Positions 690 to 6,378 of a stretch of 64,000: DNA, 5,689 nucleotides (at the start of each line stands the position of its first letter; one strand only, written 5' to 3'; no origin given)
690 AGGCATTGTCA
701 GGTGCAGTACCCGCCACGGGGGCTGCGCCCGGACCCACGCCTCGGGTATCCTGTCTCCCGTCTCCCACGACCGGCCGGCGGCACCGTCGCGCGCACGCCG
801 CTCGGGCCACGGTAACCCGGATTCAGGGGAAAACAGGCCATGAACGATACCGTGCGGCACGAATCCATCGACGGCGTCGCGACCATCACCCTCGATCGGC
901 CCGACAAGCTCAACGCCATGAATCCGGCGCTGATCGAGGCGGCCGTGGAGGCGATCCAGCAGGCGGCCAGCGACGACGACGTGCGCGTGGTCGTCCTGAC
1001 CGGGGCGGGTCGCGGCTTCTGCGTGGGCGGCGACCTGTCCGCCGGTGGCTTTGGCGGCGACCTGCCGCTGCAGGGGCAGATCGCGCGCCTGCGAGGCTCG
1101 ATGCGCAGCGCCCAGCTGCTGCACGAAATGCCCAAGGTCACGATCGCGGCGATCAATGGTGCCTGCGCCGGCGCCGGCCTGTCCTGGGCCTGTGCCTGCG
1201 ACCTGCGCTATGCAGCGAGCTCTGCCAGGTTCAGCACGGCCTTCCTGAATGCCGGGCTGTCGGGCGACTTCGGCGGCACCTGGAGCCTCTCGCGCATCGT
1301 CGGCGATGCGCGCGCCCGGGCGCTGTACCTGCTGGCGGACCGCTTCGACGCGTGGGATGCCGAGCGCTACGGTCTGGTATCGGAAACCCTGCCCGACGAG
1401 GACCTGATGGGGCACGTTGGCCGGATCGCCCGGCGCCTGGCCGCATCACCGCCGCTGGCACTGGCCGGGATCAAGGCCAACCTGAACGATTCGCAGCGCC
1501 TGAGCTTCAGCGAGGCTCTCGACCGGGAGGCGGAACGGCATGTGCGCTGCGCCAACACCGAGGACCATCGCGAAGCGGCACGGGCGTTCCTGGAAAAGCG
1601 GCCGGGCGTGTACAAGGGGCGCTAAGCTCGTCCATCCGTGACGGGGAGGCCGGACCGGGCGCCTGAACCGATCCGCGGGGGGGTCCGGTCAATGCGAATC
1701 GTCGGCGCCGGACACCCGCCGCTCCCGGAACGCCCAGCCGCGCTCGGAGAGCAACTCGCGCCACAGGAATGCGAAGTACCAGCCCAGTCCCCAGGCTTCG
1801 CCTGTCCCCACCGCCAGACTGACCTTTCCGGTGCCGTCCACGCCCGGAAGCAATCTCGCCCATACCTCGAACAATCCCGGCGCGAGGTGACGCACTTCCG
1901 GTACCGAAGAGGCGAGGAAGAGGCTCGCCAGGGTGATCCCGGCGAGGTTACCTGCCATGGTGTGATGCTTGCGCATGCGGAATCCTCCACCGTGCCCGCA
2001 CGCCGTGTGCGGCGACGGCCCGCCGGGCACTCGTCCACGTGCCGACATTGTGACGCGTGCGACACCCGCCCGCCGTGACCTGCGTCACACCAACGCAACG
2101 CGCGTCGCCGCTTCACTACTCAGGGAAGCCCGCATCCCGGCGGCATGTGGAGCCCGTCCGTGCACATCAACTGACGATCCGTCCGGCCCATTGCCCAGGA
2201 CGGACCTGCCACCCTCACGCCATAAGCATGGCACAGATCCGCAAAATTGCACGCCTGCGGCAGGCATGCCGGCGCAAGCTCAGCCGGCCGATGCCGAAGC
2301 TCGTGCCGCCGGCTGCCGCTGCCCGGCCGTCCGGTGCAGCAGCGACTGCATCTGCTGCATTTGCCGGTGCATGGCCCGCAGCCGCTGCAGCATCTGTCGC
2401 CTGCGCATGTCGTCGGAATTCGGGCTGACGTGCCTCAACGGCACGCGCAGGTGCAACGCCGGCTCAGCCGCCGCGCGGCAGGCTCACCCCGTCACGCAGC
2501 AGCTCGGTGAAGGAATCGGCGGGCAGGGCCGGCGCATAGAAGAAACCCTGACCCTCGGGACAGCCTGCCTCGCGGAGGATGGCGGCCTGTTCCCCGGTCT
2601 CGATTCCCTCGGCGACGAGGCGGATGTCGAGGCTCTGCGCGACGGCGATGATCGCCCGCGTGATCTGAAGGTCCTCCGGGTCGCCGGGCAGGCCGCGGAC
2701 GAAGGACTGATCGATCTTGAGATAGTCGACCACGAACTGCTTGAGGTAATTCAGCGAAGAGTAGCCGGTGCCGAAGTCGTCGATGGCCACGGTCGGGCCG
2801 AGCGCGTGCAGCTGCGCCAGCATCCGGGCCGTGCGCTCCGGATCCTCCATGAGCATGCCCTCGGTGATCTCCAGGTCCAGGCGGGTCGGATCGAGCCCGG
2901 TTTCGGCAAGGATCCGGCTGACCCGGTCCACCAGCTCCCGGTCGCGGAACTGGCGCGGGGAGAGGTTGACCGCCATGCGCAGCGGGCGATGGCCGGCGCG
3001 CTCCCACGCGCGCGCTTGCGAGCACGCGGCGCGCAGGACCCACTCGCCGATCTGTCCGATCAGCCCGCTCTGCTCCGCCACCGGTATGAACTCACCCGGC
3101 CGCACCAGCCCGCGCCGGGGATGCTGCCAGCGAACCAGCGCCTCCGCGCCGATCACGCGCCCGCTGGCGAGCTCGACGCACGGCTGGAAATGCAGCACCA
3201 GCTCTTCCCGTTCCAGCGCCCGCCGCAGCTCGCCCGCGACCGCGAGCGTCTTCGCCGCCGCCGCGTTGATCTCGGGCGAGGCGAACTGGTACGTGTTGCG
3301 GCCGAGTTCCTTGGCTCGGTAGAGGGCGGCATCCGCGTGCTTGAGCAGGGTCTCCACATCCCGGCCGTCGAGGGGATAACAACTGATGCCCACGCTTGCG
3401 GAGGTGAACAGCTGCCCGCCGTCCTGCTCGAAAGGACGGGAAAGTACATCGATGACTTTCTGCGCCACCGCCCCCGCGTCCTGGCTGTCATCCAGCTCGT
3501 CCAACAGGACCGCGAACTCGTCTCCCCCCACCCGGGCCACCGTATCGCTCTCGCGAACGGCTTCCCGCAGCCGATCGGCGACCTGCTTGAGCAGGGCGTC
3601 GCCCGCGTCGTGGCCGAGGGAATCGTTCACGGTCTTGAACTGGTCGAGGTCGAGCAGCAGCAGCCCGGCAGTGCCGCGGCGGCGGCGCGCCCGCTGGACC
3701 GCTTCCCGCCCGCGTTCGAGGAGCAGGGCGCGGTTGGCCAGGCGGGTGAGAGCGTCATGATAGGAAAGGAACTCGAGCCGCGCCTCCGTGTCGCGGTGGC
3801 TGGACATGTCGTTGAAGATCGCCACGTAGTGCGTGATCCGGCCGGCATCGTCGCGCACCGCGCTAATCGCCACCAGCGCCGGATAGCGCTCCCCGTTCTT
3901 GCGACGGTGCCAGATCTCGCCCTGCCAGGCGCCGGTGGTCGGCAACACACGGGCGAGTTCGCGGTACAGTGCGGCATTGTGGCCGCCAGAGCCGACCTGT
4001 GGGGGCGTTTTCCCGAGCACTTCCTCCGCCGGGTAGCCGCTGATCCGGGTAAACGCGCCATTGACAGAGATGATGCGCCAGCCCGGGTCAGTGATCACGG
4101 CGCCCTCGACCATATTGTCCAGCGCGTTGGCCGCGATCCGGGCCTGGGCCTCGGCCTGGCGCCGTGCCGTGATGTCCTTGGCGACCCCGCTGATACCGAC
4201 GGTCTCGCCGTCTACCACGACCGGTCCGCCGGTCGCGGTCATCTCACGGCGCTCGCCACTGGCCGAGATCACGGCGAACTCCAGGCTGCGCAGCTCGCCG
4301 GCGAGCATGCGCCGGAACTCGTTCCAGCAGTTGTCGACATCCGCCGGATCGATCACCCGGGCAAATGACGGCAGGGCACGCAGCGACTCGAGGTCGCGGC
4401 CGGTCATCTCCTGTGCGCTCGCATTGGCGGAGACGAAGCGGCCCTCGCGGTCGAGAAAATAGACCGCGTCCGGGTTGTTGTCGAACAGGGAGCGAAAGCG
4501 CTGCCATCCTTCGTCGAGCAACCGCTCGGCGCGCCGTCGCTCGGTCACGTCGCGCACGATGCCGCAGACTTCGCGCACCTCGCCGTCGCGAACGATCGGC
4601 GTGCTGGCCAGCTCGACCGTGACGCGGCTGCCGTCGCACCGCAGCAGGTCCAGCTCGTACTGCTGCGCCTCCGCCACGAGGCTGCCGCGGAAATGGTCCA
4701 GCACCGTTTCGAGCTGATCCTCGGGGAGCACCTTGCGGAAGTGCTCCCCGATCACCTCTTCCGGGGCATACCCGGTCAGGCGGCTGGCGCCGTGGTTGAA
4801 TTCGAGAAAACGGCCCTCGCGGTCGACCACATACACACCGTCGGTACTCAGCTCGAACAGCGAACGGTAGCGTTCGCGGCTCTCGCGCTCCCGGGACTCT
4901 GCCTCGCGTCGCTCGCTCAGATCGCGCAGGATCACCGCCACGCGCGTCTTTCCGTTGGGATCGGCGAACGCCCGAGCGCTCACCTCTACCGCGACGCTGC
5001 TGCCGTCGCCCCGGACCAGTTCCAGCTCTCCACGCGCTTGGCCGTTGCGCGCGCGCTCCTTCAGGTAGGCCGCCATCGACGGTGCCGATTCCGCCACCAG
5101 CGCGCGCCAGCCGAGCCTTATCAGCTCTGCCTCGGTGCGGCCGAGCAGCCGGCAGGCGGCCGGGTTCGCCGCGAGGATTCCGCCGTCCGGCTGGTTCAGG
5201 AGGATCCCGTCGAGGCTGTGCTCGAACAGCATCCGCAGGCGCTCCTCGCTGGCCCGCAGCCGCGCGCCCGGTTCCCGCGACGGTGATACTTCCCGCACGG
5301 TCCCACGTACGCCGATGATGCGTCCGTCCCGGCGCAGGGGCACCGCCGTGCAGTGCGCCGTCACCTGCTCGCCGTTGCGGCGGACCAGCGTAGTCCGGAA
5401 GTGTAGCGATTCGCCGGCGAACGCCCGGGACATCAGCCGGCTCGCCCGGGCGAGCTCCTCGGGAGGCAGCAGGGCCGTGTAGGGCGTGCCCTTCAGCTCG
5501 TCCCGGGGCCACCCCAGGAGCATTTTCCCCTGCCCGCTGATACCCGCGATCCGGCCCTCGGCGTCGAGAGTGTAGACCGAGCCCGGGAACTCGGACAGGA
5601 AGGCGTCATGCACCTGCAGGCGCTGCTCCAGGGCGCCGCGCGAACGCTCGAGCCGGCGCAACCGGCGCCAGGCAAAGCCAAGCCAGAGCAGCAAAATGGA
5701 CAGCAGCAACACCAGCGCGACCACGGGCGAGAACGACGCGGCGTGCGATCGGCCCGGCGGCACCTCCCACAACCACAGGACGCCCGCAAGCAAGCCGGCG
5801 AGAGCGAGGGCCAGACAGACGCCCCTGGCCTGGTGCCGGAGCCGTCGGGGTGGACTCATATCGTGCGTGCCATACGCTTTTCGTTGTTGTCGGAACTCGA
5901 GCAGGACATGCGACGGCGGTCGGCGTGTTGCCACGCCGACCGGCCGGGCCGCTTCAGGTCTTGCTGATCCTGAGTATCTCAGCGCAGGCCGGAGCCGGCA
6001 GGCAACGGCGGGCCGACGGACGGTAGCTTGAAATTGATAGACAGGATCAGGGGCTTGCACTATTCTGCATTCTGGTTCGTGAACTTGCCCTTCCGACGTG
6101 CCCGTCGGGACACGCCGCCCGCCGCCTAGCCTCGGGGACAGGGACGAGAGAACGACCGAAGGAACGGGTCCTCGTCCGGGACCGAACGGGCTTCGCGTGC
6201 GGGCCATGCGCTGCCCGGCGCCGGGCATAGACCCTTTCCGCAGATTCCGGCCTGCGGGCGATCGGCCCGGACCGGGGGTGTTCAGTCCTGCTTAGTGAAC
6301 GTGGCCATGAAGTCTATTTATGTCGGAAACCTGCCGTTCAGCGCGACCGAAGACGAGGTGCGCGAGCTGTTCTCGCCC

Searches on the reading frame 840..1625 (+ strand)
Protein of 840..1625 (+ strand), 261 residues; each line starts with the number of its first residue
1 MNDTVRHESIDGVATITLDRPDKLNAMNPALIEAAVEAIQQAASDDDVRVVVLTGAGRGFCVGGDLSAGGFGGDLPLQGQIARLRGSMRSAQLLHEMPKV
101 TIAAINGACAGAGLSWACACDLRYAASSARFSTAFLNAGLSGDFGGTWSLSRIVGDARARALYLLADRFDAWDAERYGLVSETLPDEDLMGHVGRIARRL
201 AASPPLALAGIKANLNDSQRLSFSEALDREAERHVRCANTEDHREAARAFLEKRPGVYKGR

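Call 26: search_protein_families(library=pfam, proteins=[window:840-1625:+])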
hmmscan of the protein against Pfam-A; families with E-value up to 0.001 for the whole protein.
window:840-1625:+ (261 aa): 2 families
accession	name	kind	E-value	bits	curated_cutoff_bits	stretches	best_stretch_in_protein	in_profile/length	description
PF00378.25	ECH_1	-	6.1e-56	190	27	1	11-260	4-250/251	Enoyl-CoA hydratase/isomerase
PF16113.10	ECH_2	-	1.1e-29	104.4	27.2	1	14-190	2-178/335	Enoyl-CoA hydratase/isomerase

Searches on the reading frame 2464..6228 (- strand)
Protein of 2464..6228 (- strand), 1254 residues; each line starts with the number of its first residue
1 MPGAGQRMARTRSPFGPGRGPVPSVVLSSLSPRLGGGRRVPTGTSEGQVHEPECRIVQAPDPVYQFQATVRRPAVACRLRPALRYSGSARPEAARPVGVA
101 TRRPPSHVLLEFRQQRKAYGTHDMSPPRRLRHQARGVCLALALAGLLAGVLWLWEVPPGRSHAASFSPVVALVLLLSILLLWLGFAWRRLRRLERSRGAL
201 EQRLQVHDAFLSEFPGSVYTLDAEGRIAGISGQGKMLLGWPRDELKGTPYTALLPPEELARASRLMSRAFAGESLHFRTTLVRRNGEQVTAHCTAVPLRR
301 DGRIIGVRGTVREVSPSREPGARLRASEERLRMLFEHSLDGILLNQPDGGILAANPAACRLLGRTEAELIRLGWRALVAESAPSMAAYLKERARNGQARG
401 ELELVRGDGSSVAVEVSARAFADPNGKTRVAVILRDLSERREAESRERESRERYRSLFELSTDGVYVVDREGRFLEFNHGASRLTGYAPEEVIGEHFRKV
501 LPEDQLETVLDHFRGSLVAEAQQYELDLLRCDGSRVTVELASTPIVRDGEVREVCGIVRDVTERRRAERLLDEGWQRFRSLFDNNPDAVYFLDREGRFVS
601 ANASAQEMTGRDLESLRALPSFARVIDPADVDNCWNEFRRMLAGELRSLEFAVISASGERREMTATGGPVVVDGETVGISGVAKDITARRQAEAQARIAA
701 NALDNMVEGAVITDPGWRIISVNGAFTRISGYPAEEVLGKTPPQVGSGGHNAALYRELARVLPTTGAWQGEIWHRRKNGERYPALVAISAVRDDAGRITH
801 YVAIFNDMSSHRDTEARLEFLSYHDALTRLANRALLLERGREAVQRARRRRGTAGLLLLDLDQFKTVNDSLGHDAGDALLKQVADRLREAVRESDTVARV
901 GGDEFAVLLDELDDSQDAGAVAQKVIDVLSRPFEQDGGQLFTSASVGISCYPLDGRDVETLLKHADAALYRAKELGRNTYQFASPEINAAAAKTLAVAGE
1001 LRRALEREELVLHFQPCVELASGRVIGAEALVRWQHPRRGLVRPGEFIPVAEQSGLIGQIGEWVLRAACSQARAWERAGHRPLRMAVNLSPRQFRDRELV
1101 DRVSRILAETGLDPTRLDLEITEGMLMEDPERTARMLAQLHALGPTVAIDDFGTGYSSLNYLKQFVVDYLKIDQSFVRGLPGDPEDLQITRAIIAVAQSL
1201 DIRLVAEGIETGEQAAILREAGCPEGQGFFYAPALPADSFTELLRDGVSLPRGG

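Call 26: search_protein_families(library=pfam, proteins=[window:2464-6228:-])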
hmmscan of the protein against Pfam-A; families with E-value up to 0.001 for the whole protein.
window:2464-6228:- (1254 aa): 10 families
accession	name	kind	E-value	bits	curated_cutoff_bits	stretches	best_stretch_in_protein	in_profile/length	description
PF00563.25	EAL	-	2e-77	260.2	31.3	1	1000-1233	3-235/236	EAL domain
PF08448.16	PAS_4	-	3.7e-68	227.2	23.1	5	458-566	1-110/110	PAS fold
PF13426.13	PAS_9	-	1e-66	222.1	27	5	708-809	2-102/103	PAS domain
PF00989.32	PAS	-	6.6e-62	207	22.6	5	452-561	1-113/113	PAS fold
PF00990.26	GGDEF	-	1.4e-49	168.4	23.8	1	823-978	2-160/161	Diguanylate cyclase, GGDEF domain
PF13188.13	PAS_8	-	2.7e-38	129.1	21.8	4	576-634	1-57/65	PAS domain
PF08447.18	PAS_3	-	1.1e-35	122.2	25.6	4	230-311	4-89/89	PAS fold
PF24820.1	Diguanyl_cycl_sensor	-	2.7e-06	27.7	28.1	0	336-420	3-95/109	Diguanylate cyclase-like sensor domain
PF12860.13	PAS_7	-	6.1e-05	23.6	27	0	462-568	5-114/115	PAS fold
PF14598.12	PAS_11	-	0.00014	22.3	25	0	220-295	7-83/109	PAS domain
